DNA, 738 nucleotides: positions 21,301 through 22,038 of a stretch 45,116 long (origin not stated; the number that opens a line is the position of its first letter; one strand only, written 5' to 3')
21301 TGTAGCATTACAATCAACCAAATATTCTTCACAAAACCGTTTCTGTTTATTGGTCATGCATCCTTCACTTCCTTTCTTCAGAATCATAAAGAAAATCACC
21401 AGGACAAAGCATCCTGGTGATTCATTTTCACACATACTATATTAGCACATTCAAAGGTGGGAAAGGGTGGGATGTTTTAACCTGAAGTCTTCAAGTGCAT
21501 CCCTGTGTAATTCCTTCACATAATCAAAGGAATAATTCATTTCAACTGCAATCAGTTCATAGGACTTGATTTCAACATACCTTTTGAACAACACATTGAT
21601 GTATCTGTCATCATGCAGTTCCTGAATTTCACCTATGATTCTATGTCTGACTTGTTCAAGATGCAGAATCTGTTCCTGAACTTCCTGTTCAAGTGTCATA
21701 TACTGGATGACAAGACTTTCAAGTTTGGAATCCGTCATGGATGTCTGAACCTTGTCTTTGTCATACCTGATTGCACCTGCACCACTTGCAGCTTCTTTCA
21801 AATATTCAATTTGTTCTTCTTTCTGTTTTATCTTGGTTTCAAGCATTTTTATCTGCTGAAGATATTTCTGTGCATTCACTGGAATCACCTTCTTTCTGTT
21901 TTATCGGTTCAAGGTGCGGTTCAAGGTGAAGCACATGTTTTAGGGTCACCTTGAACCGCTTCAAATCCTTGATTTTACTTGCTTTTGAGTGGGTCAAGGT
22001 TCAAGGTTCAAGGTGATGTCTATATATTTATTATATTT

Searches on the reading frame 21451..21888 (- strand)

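Call 10: search_protein_families(library=pfam, proteins=[window:21451-21888:-], max_evalue=0.01)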
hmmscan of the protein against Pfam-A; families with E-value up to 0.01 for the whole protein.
window:21451-21888:- (145 aa): 0 families

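Call 16: search_protein_families(library=phrogs, proteins=[window:21451-21888:-], max_evalue=0.001)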
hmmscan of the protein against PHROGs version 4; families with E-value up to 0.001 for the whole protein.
window:21451-21888:- (145 aa): 1 family
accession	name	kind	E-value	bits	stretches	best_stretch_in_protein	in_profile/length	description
phrog_36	-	transcription regulation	2e-18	67.8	1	6-136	56-184/220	transcriptional regulator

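Call 47: search_protein_families(library=ncbifam, proteins=[window:21451-21888:-], max_evalue=0.001)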
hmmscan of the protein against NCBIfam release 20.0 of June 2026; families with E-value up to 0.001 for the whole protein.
window:21451-21888:- (145 aa): 1 family
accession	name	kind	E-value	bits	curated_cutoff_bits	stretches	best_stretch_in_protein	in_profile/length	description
NF005248.0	PRK06759.1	equivalog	9.6e-05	22.2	133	1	59-136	75-151/156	RNA polymerase factor sigma-70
